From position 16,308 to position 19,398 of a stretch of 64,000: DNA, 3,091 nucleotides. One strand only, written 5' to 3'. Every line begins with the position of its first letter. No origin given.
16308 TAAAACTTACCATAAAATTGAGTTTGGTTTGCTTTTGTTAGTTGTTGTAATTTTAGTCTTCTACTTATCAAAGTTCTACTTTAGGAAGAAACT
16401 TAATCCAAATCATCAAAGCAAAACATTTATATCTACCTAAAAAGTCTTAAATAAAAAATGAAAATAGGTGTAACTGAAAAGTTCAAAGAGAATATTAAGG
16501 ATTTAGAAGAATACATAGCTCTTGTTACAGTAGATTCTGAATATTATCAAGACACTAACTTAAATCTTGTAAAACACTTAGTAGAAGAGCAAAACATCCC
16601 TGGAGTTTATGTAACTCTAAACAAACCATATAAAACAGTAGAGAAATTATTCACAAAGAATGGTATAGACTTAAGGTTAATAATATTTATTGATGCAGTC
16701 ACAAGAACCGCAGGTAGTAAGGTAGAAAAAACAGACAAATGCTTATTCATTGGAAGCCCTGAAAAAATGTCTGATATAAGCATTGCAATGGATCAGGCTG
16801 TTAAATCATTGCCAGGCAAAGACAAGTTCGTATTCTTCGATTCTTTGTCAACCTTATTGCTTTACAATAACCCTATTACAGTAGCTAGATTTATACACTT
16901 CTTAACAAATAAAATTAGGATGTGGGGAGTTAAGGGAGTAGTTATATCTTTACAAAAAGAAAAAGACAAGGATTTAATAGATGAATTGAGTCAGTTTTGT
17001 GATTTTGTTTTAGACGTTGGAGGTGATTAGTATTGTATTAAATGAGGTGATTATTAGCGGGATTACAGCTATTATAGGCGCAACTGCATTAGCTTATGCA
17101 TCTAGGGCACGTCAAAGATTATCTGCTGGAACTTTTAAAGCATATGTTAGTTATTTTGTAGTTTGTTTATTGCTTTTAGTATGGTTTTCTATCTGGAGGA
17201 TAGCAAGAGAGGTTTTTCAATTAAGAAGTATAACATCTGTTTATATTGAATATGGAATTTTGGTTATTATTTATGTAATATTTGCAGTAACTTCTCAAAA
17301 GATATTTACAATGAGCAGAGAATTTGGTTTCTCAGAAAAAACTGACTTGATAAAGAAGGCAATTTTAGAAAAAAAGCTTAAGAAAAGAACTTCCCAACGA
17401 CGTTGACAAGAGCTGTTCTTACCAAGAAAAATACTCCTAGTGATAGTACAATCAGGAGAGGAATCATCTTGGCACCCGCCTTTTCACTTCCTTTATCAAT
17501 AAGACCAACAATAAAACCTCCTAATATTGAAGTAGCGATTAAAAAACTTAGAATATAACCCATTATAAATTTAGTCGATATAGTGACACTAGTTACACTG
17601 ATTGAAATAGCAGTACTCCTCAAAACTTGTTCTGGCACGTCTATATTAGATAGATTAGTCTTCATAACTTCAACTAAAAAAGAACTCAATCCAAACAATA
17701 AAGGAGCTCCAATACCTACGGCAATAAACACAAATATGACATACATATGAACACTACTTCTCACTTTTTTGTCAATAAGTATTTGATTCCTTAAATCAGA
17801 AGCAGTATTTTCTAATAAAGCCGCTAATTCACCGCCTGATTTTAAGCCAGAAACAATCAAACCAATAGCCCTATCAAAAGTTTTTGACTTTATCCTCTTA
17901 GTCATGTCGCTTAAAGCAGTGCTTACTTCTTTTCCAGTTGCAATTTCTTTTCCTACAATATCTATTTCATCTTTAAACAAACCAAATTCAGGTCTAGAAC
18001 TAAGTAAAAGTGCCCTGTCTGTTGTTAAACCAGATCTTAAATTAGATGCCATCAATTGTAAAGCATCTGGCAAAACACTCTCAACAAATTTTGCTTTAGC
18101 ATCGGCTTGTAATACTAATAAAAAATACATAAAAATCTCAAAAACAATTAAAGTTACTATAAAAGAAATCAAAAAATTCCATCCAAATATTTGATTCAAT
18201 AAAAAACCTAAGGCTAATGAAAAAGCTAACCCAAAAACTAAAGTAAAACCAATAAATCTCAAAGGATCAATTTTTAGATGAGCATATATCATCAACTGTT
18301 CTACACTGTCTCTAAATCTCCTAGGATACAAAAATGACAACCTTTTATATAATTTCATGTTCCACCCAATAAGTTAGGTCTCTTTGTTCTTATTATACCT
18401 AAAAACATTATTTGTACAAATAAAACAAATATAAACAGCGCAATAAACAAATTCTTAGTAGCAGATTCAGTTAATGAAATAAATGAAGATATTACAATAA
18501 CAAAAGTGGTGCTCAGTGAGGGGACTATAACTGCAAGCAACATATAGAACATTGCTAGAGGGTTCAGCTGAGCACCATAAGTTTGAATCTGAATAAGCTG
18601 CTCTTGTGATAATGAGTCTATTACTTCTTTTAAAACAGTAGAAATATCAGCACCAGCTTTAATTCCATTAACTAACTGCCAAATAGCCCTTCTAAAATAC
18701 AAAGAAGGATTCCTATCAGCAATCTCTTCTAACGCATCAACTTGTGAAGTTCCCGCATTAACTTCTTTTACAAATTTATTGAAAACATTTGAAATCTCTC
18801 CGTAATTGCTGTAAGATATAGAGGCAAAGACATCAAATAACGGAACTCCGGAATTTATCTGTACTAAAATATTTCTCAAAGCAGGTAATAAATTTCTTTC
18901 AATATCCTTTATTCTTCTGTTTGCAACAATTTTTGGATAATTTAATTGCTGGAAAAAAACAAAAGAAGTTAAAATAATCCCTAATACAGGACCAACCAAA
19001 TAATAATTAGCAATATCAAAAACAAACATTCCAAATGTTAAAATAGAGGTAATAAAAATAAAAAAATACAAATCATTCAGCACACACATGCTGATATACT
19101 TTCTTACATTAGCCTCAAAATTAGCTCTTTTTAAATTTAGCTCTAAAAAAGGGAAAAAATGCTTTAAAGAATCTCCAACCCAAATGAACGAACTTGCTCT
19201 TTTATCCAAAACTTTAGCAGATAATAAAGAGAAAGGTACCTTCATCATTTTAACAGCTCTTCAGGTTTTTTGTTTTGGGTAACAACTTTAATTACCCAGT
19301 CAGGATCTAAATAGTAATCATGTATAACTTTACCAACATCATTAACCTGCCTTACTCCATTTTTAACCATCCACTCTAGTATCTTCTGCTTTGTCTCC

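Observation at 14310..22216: Type IV-filament assembly locus with split TadB/TadC-like platform, FlaI-like ATPase, membrane wHTH protein and three KaiC/FlaH-like proteins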

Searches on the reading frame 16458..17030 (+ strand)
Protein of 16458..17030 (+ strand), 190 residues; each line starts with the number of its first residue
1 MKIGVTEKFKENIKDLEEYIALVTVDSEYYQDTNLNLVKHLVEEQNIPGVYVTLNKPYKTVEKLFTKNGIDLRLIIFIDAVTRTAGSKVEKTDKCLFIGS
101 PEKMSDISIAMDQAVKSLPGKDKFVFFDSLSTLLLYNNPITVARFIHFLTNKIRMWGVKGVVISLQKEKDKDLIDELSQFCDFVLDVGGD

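Call 4: search_protein_families(library=pfam, proteins=[window:16458-17030:+], max_evalue=0.01)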
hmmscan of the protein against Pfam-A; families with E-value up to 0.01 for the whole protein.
window:16458-17030:+ (190 aa): 4 families
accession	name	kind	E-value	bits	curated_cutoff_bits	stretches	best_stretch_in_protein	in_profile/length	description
PF24336.1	DUF7504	-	8.2e-11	43.1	27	1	77-186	61-178/179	Family of unknown function (DUF7504)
PF06745.19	ATPase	-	1.9e-07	31.1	26.6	1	43-169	45-167/231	KaiC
PF05763.18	DUF835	-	0.002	18.3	33.1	1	100-156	57-111/136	Protein of unknown function (DUF835)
PF23365.1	DUF7090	-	0.0032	17.6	27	1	70-188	66-183/192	Family of unknown function (DUF7090)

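Call 5: search_protein_families(library=ncbifam, proteins=[window:16458-17030:+], max_evalue=0.01)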
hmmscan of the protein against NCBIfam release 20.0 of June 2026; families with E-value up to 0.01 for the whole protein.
window:16458-17030:+ (190 aa): 1 family
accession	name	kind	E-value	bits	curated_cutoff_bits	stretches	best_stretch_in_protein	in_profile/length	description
TIGR03877.1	thermo_KaiC_1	hypoth_equivalog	0.0012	18.4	307.25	1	44-162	48-167/238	KaiC domain-containing protein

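Call 35: find_related_loci(query=A2, collection=metagenome_contigs, flank=10000)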
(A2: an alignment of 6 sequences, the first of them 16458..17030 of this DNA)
Query A2 (190 aa) in metagenome_contigs; peptide patterns used: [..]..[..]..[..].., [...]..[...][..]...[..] (x = any residue, [..] = any of these).
455 stretches matched a pattern; 204 encode a relative of the query (tblastn E <= 1e-3); the best 80 are kept; 80 distinct loci.
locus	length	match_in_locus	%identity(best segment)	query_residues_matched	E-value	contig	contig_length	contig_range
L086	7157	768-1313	73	7-189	2e-87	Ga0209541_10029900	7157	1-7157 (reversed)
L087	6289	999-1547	70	5-187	3e-87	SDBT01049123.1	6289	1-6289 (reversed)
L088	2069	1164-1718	67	3-187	6e-90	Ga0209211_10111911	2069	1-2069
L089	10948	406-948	70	9-189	1e-85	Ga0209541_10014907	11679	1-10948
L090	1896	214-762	65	5-187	3e-89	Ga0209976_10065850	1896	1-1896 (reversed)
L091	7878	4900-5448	68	5-187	1e-83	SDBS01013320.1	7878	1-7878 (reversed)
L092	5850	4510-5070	63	4-190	1e-83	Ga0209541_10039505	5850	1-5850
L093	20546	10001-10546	66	9-190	7e-83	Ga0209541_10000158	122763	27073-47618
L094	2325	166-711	66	9-190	2e-85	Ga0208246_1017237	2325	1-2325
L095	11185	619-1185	61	1-189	1e-82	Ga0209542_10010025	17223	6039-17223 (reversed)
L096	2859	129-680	64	5-189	1e-83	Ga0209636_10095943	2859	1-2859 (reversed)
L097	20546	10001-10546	65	5-186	5e-82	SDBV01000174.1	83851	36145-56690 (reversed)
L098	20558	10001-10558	63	1-186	2e-81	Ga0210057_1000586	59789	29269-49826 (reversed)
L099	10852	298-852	63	3-187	2e-81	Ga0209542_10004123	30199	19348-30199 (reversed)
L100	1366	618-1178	64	3-189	2e-86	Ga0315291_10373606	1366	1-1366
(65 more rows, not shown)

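Call 71: search_protein_representatives(protein=window:16458-17030:+)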
Query: 190 residues. Proteins with E-value up to 0.001 (for the whole library): 2166; up to 1e-10: 1166; up to 1e-30: 103. The best 150 are listed.
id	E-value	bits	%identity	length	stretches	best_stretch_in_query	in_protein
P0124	8.4e-75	267.0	56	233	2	76-187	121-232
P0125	8.6e-69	247.4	59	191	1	3-188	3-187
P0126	5.9e-48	179.5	46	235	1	8-188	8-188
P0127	3.1e-45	170.7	46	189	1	8-186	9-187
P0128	3.9e-44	167.1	46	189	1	19-187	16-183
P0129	9.3e-44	165.8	42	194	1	19-186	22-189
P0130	9.6e-44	165.8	38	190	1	1-189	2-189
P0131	1.6e-43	165.1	51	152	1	40-189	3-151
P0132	3.0e-43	164.2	42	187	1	11-188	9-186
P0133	3.8e-43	163.8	45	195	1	15-189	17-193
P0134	5.4e-43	163.3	41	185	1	19-185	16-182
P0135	1.0e-42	162.4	45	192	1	18-184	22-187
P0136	1.2e-41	158.9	40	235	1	13-188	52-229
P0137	1.6e-41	158.5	48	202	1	22-190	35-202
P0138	2.6e-41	157.9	45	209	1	8-187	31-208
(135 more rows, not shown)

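Call 83: predict_structure(alignment_id=A6)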
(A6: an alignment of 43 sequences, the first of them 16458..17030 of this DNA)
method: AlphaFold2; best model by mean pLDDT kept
length: 190 residues; sequences in the alignment: 43
mean_pLDDT: 94.3   pTM: 0.90
mean pLDDT of the five models: 94.3, 93.6, 93.0, 92.8, 92.3
residues with pLDDT >= 90: 169; 70-90: 18; 50-70: 3; < 50: 0
segments of 3 or more residues with pLDDT < 50: none
pLDDT, mean of each block of 10 residues (from residue 1): 85 93 96 97 98 97 98 98 91 94 95 97 97 94 95 98 90 92 86
secondary structure, 60 per line:
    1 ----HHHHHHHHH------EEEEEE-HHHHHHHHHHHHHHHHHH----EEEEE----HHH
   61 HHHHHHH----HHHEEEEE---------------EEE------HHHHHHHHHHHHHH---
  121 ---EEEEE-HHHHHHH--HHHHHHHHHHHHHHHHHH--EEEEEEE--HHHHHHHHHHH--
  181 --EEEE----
elements in order: H5-13 E20-25 H27-44 E49-53 H58-67 E75-79 E95-97 H104-117 E124-128 H130-136 H139-156 E159-165 H168-178 E183-186

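Call 85: fold_search(model_id=the predicted structure, library=pdb)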
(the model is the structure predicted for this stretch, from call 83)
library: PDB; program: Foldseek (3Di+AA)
matches with E <= 10: 1831; with E <= 0.001: 328
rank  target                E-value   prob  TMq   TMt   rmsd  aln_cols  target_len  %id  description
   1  2dr3_F                2.1e-07  1.00  0.73  0.60   2.7       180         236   18  Crystal Structure of RecA superfamily ATPase PH0284 from Pyrococcus horikoshii OT3 (released 2006-12-06)
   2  2dr3_A                2.5e-07  1.00  0.72  0.60   2.8       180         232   18  Crystal Structure of RecA superfamily ATPase PH0284 from Pyrococcus horikoshii OT3 (released 2006-12-06)
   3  2dr3_B                3.0e-07  1.00  0.72  0.58   3.1       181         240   18  Crystal Structure of RecA superfamily ATPase PH0284 from Pyrococcus horikoshii OT3 (released 2006-12-06)
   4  2dr3_E                3.2e-07  1.00  0.74  0.60   2.5       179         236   17  Crystal Structure of RecA superfamily ATPase PH0284 from Pyrococcus horikoshii OT3 (released 2006-12-06)
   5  2w0m                  9.6e-07  1.00  0.61  0.54   3.7       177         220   16  Crystal Structure of sso2452 from Sulfolobus solfataricus P2 (released 2009-05-19)
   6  7s67_A                2.1e-06  1.00  0.67  0.29   4.7       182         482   17  Extended conformation of daytime state KaiC (released 2021-09-22)
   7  2zts_A                2.5e-06  1.00  0.64  0.57   5.5       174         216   14  Crystal structure of KaiC-like protein PH0186 from hyperthermophilic archaea Pyrococcus horikoshii OT3 (released 2009-03-24)
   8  8wv8_B                3.4e-06  1.00  0.62  0.28   5.9       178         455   17  Crystal Structure of Cyanobacterial Circadian Clock Protein KaiC (released 2023-12-27)
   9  7wdc_B                4.4e-06  1.00  0.62  0.28   5.8       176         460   17  Crystal Structure of Cyanobacterial Circadian Clock Protein KaiC (released 2022-07-20)
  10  8zn5_A                4.6e-06  1.00  0.56  0.26   5.9       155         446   17  Crystal Structure of Designed Clock Protein KaiC (released 2025-04-16)
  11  8zn5_C                6.3e-06  1.00  0.66  0.29   6.6       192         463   15  Crystal Structure of Designed Clock Protein KaiC (released 2025-04-16)
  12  8jon_A                7.1e-06  1.00  0.64  0.28   5.1       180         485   15  Structure of a synthetic circadian clock protein KaiC mutant of cyanobacteria Synechococcus elongatus PCC 7942 (released 2024-06-12)
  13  8zn5_D                8.0e-06  1.00  0.63  0.29   5.8       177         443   16  Crystal Structure of Designed Clock Protein KaiC (released 2025-04-16)
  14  3k0c_D                8.0e-06  1.00  0.64  0.28   5.1       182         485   15  Crystal structure of the phosphorylation-site double mutant S431A/T432E of the KaiC circadian clock protein (released 2010-03-31)
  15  8zn5_F                8.0e-06  1.00  0.56  0.26   5.8       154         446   17  Crystal Structure of Designed Clock Protein KaiC (released 2025-04-16)
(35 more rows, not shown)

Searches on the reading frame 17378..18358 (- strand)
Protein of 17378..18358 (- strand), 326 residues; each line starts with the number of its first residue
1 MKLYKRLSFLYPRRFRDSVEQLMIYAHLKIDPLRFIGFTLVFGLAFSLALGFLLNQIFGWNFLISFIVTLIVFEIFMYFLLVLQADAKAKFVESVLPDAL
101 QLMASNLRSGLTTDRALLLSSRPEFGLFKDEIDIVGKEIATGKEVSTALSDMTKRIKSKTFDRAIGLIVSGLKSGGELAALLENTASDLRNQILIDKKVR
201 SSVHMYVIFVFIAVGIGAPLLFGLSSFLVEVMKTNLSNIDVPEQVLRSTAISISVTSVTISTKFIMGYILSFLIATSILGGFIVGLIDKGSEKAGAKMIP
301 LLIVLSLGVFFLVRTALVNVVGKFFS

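Call 4: search_protein_families(library=pfam, proteins=[window:17378-18358:-], max_evalue=0.01)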
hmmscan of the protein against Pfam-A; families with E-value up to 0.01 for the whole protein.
window:17378-18358:- (326 aa): 1 family
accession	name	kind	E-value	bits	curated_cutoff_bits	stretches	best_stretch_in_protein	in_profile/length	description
PF00482.28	T2SSF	-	2.9e-15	56.8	25.2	1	100-222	2-121/125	Type II secretion system (T2SS), protein F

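Call 5: search_protein_families(library=ncbifam, proteins=[window:17378-18358:-], max_evalue=0.01)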
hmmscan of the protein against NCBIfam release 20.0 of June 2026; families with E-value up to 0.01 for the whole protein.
window:17378-18358:- (326 aa): 1 family
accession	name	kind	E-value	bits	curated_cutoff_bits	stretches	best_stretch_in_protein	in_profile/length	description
TIGR02120.1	GspF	equivalog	0.0012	18.1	424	1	103-229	72-194/401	type II secretion system inner membrane protein GspF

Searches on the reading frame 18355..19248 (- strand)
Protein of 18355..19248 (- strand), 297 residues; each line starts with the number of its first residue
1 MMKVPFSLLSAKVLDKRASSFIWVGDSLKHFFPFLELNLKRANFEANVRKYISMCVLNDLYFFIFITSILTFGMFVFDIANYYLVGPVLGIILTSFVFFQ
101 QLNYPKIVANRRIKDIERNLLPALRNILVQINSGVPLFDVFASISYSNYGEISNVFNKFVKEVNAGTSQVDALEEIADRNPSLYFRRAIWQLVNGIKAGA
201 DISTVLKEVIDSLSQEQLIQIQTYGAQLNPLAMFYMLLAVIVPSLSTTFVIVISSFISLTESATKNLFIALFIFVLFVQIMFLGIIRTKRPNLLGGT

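Call 4: search_protein_families(library=pfam, proteins=[window:18355-19248:-], max_evalue=0.01)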
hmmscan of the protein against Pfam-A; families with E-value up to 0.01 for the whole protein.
window:18355-19248:- (297 aa): 1 family
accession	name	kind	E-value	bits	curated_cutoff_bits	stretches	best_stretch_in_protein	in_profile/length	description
PF00482.28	T2SSF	-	2.4e-15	57.1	25.2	1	124-245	2-120/125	Type II secretion system (T2SS), protein F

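Call 5: search_protein_families(library=ncbifam, proteins=[window:18355-19248:-], max_evalue=0.01)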
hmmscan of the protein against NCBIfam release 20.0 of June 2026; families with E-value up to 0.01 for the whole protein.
window:18355-19248:- (297 aa): 1 family
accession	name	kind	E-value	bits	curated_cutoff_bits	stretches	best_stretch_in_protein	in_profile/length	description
TIGR02120.1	GspF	equivalog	0.0071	15.6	424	1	131-247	76-188/401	type II secretion system inner membrane protein GspF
